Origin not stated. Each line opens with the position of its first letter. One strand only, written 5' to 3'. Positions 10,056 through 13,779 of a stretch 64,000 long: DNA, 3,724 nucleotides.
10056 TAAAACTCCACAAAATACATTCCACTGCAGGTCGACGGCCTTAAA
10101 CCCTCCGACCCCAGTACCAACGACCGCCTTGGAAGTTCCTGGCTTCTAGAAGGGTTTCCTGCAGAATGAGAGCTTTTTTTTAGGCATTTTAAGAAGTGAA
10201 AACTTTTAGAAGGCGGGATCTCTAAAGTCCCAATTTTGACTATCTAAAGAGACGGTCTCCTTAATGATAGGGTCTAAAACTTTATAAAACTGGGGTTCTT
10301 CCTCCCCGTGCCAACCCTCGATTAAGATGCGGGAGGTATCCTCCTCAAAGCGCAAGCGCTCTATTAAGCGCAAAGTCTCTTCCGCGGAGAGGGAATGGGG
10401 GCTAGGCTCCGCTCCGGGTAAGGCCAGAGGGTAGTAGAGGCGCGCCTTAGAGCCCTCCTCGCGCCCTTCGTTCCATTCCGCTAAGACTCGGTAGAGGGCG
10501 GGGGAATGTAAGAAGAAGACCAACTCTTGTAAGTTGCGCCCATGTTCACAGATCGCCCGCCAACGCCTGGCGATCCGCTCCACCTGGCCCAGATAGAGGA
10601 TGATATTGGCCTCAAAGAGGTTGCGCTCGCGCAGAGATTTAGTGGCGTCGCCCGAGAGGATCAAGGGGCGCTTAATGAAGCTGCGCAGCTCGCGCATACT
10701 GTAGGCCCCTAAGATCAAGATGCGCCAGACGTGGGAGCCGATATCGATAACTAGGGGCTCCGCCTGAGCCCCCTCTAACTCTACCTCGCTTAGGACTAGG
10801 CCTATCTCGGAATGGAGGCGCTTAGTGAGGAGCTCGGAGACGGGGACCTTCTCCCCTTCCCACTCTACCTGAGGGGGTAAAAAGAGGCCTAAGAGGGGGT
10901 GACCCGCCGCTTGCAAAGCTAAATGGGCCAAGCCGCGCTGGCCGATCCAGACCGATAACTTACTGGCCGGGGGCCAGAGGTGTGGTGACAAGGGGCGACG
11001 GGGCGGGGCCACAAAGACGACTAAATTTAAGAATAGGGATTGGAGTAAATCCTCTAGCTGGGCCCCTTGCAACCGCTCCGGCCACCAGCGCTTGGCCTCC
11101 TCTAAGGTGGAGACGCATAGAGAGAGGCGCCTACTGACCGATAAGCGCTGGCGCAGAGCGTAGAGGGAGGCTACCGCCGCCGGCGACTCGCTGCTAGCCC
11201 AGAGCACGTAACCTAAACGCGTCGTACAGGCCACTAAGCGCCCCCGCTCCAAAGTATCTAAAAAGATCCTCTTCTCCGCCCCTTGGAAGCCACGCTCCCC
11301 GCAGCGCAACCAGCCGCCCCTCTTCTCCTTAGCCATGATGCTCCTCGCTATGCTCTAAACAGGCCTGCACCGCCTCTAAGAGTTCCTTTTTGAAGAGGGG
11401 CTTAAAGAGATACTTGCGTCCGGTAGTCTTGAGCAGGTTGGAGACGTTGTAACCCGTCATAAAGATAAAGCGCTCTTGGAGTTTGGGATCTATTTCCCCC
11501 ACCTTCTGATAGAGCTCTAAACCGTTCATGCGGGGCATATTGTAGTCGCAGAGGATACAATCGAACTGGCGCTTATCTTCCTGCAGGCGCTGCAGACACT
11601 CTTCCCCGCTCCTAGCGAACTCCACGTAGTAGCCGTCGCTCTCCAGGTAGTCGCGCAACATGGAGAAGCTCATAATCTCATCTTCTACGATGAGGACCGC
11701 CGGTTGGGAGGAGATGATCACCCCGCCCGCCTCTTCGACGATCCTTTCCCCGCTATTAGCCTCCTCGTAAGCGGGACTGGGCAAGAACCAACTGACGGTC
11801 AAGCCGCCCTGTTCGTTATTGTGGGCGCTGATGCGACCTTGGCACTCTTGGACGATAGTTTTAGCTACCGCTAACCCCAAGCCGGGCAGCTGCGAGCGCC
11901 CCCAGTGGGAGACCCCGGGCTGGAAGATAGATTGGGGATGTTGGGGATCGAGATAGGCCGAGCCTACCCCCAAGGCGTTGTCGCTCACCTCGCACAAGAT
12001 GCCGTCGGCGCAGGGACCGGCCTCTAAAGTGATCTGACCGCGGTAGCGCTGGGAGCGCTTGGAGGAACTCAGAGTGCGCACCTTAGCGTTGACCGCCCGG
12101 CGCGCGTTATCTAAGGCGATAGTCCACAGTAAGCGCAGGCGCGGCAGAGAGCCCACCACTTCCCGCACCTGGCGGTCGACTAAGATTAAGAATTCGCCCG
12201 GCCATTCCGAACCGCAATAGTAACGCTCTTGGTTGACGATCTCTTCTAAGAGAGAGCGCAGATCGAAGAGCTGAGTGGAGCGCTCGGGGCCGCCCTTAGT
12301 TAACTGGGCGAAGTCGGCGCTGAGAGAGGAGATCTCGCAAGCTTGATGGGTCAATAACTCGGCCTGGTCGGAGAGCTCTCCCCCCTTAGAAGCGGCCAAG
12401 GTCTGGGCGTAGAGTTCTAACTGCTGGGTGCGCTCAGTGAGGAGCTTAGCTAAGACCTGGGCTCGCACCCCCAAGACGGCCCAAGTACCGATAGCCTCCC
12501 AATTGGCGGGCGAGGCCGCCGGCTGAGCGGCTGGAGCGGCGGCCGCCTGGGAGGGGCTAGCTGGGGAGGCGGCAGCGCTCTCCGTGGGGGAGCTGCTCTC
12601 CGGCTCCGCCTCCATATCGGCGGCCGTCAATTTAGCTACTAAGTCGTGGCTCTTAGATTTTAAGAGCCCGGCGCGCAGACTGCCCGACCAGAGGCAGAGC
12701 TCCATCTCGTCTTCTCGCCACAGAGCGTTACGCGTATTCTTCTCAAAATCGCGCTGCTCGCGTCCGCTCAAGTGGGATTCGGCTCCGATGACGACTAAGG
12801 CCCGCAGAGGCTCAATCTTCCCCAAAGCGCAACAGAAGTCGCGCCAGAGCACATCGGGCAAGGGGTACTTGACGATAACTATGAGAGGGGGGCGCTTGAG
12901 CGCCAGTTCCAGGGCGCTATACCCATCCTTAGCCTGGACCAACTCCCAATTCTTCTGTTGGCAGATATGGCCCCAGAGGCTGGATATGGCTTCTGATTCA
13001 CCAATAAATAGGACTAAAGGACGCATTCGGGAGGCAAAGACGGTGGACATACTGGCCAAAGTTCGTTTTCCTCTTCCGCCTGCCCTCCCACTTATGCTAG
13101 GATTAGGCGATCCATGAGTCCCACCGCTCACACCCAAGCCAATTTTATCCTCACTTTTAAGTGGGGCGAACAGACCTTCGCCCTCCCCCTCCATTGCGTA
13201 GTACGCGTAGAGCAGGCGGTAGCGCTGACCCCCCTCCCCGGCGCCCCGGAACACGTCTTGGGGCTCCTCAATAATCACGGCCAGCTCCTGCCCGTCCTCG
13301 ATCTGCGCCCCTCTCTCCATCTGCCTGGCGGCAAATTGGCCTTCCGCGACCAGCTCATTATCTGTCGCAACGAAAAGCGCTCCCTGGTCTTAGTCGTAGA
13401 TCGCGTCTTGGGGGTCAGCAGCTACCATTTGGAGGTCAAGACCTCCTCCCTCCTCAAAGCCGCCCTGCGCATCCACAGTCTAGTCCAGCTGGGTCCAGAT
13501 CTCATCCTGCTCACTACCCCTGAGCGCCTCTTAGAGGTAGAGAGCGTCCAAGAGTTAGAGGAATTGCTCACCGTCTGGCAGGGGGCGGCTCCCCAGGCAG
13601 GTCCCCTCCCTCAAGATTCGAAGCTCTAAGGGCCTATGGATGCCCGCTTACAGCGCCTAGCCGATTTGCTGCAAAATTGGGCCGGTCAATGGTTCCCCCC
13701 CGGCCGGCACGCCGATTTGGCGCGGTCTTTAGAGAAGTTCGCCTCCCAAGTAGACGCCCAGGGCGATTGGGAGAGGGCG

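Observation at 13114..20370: Frz-type alternative chemosensory operon (CheW, CheR-TPR, CheW, MCP, CheA-CheY, CheB with pseudo-receiver)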

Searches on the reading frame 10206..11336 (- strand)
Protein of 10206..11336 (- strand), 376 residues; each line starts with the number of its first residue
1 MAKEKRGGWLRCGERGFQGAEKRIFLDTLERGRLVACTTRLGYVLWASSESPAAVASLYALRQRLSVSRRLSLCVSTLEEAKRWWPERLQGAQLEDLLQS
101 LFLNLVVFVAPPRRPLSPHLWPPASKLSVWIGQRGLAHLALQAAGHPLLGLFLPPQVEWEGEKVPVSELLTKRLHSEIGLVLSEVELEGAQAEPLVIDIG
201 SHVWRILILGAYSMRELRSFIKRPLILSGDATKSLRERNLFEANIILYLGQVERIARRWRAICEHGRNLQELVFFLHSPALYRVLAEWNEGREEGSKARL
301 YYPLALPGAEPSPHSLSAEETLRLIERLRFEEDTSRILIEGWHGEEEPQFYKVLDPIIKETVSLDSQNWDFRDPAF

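Call 3: search_protein_families(library=pfam, proteins=[window:10206-11336:-])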
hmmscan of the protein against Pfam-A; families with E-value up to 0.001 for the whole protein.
window:10206-11336:- (376 aa): 1 family
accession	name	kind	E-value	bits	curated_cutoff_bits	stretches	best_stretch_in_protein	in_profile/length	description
PF01300.24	Sua5_yciO_yrdC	-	3.7e-09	36.8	25.1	1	28-183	2-152/178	Telomere recombination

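Call 4: search_protein_families(library=ncbifam, proteins=[window:10206-11336:-])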
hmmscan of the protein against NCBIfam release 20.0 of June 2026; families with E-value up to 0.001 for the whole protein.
window:10206-11336:- (376 aa): 0 families

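Call 35: search_protein_families(library=pfam, max_evalue=1, proteins=[window:10206-11336:-])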
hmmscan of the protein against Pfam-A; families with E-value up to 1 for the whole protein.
window:10206-11336:- (376 aa): 1 family
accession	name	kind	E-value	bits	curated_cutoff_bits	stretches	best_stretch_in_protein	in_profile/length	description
PF01300.24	Sua5_yciO_yrdC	-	3.7e-09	36.8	25.1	1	28-183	2-152/178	Telomere recombination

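Call 84: search_solved_structures(query=window:10206-11336:-, max_evalue=0.01, show_alignments=1)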
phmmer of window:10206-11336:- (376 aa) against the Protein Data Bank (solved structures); distinct sequences matched with E-value up to 0.01: 0.

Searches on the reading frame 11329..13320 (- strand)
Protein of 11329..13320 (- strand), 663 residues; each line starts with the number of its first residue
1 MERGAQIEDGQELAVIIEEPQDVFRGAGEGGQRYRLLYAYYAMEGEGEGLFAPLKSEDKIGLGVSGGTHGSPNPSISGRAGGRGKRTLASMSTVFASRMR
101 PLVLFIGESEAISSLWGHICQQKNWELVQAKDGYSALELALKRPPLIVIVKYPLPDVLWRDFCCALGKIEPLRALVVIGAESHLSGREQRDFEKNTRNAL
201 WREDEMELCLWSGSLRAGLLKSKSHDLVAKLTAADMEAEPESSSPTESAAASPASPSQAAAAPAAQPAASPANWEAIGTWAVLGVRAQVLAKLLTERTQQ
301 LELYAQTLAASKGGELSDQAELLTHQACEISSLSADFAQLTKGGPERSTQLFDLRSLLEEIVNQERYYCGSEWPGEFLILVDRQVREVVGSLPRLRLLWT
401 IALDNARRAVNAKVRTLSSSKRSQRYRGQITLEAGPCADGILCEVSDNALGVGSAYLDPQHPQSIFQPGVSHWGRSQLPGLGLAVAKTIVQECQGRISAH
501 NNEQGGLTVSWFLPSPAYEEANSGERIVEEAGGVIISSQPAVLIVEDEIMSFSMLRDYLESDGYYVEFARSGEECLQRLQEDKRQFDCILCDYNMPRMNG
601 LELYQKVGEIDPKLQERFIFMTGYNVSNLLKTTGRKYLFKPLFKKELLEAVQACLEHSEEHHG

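Call 3: search_protein_families(library=pfam, proteins=[window:11329-13320:-])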
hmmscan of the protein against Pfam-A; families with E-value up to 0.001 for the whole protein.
window:11329-13320:- (663 aa): 2 families
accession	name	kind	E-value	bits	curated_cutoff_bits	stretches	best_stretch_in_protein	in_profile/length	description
PF00072.30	Response_reg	-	6.2e-21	75.1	30.2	1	542-652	1-111/111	Response regulator receiver domain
PF02518.31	HATPase_c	-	1.8e-08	35.3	26.4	1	393-515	4-109/111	Histidine kinase-, DNA gyrase B-, and HSP90-like ATPase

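Call 4: search_protein_families(library=ncbifam, proteins=[window:11329-13320:-])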
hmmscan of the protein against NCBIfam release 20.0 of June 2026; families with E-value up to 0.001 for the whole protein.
window:11329-13320:- (663 aa): 75 families (the best 25 are shown)
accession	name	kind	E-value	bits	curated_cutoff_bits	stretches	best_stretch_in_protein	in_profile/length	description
NF052574.1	HisKinEspCMyxo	equivalog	1.2e-21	76.6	1200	1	443-656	570-784/785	serine histidine kinase EspC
NF046026.1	HisKinCckACaul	equivalog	9.9e-20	70.2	1000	1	414-655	436-676/678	cell cycle histidine kinase CckA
TIGR02956.1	TMAO_torS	equivalog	1.5e-18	66.3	676.5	1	427-660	597-825/967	TMAO reductase system sensor histidine kinase/response regulator TorS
NF052573.1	HisKinEspAMyxo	equivalog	3.1e-18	65.2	1400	1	438-626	539-717/755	serine histidine kinase EspA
NF046020.1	HisKinCckABruc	equivalog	9.2e-15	53.6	1000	1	431-655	628-867/868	cell cycle histidine kinase CckA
NF046022.1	RespRegCpdRBruc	equivalog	2.3e-14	53.4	180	1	542-656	4-118/120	cell cycle two-component system response regulator CpdR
NF053512.1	nitric_RR_NosR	exception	8.4e-14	51.4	400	1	542-659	1-119/422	response regulator c-di-GMP phosphodiesterase, NosR family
NF007969.0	PRK10693.1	equivalog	2.2e-13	50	329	1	541-643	9-111/337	two-component system response regulator RssB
NF010076.0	PRK13557.1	subfamily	5.1e-13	48.3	631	1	440-657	324-535/540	histidine kinase famiy protein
NF008302.0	PRK11091.1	equivalog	6e-13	47.9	838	1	479-653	469-641/779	aerobic respiration two-component sensor histidine kinase ArcB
NF008543.0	PRK11466.1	equivalog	9.1e-13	46.9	982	1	422-615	574-756/914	TMAO reductase system sensor histidine kinase/response regulator TorS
NF053854.1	RespRegPhoBBctds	equivalog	8.6e-12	44.9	270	1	542-660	1-120/225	two-component system response regulator PhoB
NF007689.0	PRK10365.1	equivalog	1.4e-11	43.8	760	1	541-660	7-126/441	sigma-54-dependent response regulator transcription factor ZraR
NF051850.1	RespRegRprY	equivalog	3.6e-11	42.9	370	1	542-656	7-121/234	response regulator transcription factor RprY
TIGR02154.1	PhoB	equivalog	4e-11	42.7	296.2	1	539-660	2-125/226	phosphate regulon transcriptional regulator PhoB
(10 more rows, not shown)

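Call 35: search_protein_families(library=pfam, max_evalue=1, proteins=[window:11329-13050:-])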
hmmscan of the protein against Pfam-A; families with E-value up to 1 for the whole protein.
window:11329-13050:- (573 aa): 4 families
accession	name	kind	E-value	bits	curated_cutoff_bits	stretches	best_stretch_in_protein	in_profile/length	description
PF00072.30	Response_reg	-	4e-21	75.7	30.2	1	452-562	1-111/111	Response regulator receiver domain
PF02518.31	HATPase_c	-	1.5e-08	35.5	26.4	1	303-425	4-109/111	Histidine kinase-, DNA gyrase B-, and HSP90-like ATPase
PF21714.3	KaiA_N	-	0.0089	16.6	27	1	463-502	14-53/125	Circadian clock protein KaiA, N-terminal domain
PF13581.12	HATPase_c_2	-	0.16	12.4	27.4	1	330-407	47-114/127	Histidine kinase-like ATPase domain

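Call 46: find_homologous_proteins(query=window:11329-13050:-, max_evalue=1e-10)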
Query window:11329-13050:- (573 aa): 9 proteins with E <= 1e-10 among 8000 candidates.
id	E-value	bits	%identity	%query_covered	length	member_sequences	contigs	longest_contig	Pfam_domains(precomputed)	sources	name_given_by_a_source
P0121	0.0e+0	1273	99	100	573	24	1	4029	PF02518.32,PF00072.31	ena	-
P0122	9.0e-150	518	100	40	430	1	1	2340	PF02518.32,PF00072.31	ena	-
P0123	3.4e-14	71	25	46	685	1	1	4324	PF13426.14,PF13188.14,PF02518.32,PF00512.32,PF00989.32,PF00072.31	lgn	-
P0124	1.9e-12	65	32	36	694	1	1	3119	PF13596.13,PF13426.14,PF13188.14,PF08448.17,PF02518.32,PF00512.32,PF00989.32,PF00072.31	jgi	jgi:PAS domain S-box-containing protein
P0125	3.0e-12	64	32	38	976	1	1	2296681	PF13426.14,PF13188.14,PF08448.17,PF02518.32,PF00512.32,PF00989.32,PF00072.31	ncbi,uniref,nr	ncbi:hybrid sensor histidine kinase/response regulator [Aquabacterium humicola]|uniref:hybrid sensor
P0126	8.2e-12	63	33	37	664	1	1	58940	PF13426.14,PF13188.14,PF08448.17,PF02518.32,PF00512.32,PF00989.32,PF00072.31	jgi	jgi:two-component system NtrC family sensor kinase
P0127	2.2e-11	62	31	21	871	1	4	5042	PF23198.2,PF00563.26,PF00990.27,PF00072.31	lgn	-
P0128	2.4e-11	61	30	38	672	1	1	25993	PF13426.14,PF13188.14,PF08448.17,PF02518.32,PF00512.32,PF00989.32,PF00072.31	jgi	jgi:two-component system NtrC family sensor kinase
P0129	5.7e-11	60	30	41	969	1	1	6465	PF13426.14,PF13188.14,PF08448.17,PF02518.32,PF00512.32,PF00989.32,PF00072.31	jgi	jgi:PAS domain S-box-containing protein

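Call 51: list_cluster_members(proteins=[P0121, P0130, P0001])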
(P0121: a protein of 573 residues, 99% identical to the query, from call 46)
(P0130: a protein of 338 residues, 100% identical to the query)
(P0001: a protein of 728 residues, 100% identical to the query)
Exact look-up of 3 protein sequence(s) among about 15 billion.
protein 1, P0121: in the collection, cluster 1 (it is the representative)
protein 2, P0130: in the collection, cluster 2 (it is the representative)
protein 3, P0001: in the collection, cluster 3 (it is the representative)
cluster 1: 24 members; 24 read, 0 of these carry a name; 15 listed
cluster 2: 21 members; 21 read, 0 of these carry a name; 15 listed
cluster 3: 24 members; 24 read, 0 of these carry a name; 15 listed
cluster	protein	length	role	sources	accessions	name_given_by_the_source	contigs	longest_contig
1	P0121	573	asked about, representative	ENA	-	-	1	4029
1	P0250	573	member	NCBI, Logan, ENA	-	-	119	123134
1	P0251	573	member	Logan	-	-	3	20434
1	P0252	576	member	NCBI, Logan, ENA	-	-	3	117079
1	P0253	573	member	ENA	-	-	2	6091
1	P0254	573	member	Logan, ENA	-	-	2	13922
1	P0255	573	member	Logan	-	-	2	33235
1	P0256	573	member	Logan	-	-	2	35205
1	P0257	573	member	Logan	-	-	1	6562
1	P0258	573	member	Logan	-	-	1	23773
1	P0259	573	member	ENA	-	-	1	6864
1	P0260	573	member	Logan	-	-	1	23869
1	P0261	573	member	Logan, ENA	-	-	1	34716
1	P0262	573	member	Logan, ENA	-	-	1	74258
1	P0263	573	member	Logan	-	-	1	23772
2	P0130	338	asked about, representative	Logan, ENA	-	-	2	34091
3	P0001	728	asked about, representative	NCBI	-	-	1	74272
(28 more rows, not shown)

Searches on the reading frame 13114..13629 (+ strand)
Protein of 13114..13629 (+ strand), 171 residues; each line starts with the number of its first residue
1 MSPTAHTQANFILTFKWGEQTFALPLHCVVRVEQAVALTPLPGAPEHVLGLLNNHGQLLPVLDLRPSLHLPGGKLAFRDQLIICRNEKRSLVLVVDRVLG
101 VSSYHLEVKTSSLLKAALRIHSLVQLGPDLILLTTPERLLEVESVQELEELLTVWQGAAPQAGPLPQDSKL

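Call 3: search_protein_families(library=pfam, proteins=[window:13114-13629:+])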
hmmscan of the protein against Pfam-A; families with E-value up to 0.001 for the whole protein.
window:13114-13629:+ (171 aa): 1 family
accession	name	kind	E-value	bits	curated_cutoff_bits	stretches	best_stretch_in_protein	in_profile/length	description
PF01584.24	CheW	-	9.5e-20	71.1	23.5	1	12-140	2-134/138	CheW-like domain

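Call 4: search_protein_families(library=ncbifam, proteins=[window:13114-13629:+])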
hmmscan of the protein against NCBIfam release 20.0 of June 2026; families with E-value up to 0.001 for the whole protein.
window:13114-13629:+ (171 aa): 0 families
